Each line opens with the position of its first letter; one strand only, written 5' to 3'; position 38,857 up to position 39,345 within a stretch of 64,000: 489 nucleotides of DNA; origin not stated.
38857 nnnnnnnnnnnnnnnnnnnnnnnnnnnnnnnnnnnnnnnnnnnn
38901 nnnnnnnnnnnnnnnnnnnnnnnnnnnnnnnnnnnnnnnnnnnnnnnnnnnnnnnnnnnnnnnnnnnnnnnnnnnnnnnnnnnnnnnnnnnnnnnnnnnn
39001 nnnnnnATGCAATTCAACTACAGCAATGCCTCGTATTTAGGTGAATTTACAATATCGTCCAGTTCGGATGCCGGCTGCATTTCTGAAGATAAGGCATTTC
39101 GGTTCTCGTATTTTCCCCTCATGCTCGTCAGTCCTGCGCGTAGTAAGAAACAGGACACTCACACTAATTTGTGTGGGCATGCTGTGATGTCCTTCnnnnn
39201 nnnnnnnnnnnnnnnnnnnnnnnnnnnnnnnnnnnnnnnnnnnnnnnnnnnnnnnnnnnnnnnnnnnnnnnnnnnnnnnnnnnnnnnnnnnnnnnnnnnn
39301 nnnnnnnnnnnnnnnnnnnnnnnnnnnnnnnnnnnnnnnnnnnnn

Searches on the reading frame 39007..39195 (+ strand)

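Call 4: search_protein_families(library=pfam, proteins=[window:39007-39195:+], max_evalue=0.1)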
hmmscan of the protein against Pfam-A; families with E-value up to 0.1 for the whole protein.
seq(63 aa): 0 families

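Call 13: search_protein_families(library=phrogs, proteins=[window:39007-39195:+], max_evalue=0.01)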
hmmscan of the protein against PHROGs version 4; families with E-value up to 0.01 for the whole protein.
seq(63 aa): 1 family
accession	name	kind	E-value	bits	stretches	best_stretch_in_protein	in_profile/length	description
phrog_17397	-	unknown function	0.0019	19.3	1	39-63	1-26/66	-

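Call 14: search_protein_families(library=ncbifam, proteins=[window:39007-39195:+], max_evalue=0.01)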
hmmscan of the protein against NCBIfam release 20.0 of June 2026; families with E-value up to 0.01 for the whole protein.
seq(63 aa): 0 families
